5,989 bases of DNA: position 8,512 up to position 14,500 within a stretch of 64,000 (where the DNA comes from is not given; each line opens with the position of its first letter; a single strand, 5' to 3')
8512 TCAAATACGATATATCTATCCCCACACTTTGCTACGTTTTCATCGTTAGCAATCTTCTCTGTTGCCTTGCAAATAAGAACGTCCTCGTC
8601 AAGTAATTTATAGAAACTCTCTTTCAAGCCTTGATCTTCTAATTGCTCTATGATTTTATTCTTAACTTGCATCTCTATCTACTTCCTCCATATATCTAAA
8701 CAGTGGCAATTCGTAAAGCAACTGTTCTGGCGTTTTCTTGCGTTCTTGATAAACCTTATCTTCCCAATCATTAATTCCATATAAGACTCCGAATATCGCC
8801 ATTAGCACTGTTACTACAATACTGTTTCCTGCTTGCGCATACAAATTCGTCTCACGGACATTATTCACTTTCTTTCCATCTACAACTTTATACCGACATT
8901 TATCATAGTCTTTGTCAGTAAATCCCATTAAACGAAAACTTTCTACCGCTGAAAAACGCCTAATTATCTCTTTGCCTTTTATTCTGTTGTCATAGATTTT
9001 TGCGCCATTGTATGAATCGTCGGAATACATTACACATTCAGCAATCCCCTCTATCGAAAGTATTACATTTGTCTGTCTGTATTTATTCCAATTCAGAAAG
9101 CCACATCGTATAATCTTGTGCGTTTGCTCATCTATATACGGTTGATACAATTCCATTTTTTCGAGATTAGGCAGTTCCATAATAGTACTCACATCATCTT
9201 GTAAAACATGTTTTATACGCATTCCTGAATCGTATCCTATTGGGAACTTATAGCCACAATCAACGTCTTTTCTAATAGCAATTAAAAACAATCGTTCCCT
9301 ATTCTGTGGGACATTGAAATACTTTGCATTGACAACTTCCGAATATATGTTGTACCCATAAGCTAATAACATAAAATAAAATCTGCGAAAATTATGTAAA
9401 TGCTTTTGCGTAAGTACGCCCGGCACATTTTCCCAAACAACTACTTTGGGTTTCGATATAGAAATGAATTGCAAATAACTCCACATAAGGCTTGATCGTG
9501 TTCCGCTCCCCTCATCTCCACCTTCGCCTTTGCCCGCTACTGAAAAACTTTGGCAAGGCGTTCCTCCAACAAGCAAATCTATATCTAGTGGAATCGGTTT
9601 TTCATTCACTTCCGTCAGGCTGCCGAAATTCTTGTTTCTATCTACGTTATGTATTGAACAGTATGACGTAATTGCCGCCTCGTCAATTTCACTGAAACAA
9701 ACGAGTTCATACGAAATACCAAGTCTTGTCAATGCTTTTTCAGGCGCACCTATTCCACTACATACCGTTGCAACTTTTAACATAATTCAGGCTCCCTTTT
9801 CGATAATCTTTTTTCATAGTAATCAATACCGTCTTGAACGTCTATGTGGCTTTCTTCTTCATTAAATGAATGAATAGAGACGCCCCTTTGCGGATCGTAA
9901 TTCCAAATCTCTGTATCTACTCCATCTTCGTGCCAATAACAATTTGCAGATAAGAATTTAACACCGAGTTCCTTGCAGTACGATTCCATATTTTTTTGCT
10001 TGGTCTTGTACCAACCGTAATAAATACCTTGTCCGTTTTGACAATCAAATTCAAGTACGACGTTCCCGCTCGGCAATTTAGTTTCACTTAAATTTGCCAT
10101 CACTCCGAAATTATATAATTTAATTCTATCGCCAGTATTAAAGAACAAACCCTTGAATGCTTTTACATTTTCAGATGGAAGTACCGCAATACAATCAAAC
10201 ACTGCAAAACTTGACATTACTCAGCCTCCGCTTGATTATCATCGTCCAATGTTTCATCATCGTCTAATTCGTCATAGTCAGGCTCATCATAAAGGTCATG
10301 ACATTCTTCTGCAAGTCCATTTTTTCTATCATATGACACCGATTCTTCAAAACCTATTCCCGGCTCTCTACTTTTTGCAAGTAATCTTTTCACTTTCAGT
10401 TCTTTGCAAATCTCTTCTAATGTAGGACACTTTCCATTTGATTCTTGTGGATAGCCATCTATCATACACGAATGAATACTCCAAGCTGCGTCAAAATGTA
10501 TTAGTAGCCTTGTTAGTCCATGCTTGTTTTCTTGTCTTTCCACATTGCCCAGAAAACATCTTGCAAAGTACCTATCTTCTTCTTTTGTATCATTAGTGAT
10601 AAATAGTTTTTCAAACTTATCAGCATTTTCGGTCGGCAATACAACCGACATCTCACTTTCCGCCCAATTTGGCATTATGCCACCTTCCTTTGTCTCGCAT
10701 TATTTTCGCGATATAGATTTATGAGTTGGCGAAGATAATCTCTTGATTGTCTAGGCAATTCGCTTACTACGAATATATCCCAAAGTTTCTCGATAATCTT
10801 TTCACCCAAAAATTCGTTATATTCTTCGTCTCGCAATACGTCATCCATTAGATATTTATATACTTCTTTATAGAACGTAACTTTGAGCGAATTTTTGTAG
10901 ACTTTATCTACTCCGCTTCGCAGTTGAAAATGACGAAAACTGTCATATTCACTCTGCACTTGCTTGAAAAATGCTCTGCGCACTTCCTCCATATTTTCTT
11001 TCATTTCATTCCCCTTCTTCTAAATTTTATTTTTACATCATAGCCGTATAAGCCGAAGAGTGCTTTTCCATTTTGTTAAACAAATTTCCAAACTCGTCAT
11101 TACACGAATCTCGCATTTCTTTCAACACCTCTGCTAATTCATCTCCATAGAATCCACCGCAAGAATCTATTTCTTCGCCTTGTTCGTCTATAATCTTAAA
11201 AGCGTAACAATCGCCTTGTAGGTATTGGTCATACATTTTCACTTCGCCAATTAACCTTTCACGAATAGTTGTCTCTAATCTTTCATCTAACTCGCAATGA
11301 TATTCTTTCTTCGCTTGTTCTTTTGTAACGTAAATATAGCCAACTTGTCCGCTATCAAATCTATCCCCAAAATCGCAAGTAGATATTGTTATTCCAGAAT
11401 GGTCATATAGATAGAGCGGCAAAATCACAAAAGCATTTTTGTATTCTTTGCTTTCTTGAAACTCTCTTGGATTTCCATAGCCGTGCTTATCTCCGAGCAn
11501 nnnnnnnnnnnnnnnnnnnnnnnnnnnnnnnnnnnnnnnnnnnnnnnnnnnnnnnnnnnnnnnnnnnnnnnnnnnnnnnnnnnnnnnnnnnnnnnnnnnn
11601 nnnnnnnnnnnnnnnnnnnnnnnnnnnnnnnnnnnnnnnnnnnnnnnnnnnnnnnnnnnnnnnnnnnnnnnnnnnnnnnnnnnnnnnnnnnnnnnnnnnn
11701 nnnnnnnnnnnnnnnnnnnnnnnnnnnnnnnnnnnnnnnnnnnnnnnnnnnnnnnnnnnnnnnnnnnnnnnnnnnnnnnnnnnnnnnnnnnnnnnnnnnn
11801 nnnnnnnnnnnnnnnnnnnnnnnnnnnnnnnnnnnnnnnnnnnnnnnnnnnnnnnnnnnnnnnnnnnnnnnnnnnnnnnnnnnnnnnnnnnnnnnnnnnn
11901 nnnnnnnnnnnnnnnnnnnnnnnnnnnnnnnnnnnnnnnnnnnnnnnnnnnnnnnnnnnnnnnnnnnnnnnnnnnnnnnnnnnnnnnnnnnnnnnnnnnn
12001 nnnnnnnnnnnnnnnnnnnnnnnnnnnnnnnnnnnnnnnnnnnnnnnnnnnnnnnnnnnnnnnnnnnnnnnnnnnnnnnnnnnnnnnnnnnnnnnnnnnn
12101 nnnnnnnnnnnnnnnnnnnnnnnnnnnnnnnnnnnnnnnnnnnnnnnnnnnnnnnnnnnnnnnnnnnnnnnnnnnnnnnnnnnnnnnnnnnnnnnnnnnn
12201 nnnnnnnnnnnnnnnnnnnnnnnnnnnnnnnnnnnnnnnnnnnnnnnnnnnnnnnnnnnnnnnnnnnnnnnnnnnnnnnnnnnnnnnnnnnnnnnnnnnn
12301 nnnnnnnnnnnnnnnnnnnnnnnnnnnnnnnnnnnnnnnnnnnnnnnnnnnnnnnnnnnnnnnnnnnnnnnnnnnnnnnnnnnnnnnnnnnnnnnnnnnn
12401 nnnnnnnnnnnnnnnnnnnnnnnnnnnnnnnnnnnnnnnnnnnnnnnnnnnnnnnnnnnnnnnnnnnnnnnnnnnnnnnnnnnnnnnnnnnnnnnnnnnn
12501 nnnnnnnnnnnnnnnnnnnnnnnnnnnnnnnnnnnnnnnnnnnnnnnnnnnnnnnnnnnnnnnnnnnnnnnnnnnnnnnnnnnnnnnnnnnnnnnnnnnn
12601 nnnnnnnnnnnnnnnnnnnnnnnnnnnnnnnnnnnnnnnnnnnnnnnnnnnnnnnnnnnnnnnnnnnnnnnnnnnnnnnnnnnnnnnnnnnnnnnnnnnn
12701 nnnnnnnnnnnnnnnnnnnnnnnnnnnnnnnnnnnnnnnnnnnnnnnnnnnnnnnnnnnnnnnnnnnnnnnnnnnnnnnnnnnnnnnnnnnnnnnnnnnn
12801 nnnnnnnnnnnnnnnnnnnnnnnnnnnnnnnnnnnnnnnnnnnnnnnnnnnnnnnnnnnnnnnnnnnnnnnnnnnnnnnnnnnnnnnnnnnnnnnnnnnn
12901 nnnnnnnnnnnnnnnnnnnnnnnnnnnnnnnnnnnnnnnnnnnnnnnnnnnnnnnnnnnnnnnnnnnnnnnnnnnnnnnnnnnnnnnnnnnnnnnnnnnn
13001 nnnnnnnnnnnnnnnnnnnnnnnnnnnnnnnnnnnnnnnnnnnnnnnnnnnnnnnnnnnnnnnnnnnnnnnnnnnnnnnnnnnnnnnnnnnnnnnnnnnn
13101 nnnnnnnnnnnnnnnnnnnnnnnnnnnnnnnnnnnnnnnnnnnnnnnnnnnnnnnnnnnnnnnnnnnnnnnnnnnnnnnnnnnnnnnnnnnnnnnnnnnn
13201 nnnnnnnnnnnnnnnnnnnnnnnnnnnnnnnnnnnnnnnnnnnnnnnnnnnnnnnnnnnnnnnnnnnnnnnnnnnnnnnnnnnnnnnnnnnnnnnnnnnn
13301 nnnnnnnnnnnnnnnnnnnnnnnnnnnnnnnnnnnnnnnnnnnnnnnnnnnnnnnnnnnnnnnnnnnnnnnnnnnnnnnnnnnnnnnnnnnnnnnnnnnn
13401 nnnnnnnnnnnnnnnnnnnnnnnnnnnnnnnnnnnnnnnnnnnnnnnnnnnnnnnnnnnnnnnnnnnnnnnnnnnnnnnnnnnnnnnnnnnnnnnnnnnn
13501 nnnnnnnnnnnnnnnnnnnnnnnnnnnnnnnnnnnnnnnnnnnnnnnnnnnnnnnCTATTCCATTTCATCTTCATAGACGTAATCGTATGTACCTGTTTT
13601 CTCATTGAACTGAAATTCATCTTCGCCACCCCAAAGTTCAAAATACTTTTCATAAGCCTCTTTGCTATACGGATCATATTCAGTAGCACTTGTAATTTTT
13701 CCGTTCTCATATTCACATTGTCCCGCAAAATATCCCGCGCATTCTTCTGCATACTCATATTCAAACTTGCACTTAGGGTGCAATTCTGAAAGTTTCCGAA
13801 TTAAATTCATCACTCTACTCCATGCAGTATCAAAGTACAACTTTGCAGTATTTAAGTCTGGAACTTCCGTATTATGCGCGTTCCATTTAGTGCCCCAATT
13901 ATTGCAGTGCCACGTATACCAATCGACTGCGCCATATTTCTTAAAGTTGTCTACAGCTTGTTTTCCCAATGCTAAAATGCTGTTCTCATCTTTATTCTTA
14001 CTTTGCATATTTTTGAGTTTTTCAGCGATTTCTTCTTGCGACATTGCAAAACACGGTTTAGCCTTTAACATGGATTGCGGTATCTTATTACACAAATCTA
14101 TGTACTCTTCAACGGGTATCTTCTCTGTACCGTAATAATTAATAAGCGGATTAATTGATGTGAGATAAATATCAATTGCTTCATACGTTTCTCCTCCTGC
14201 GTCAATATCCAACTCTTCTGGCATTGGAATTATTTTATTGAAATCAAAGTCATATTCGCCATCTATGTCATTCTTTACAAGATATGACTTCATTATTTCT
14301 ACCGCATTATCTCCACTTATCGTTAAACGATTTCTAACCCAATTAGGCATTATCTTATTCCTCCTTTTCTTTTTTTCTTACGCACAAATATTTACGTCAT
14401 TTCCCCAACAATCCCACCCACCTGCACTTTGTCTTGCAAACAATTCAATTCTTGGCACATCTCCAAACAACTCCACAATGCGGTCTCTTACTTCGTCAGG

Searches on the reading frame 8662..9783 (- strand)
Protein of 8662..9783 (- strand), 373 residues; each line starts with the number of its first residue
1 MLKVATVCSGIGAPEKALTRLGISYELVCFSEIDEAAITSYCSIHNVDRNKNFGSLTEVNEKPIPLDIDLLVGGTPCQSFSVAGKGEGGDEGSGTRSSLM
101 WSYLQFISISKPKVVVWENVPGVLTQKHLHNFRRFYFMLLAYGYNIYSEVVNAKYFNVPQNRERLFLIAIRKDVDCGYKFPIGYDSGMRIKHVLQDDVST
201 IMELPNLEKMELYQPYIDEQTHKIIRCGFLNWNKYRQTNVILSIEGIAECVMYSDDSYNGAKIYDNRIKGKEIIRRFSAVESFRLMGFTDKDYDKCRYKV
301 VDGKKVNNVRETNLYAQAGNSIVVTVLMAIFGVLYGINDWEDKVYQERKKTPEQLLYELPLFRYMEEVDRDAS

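Call 39: search_protein_families(library=pfam, proteins=[window:8662-9783:-], max_evalue=0.001)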
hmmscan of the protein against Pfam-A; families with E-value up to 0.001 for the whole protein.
window:8662-9783:- (373 aa): 1 family
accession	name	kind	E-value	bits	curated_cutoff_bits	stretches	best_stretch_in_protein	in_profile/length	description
PF00145.23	DNA_methylase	-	6.7e-54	183.9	22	1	3-333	2-321/324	C-5 cytosine-specific DNA methylase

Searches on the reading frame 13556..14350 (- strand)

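Call 40: search_protein_families(library=pfam, proteins=[window:13556-14350:-], max_evalue=0.001)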
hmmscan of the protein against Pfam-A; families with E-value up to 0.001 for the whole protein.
window:13556-14350:- (264 aa): 1 family
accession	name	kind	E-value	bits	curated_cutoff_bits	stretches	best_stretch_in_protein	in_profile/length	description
PF18406.6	DUF1281_C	-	8.7e-14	51.7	22.8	1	152-238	2-83/88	Ferredoxin-like domain in Api92-like protein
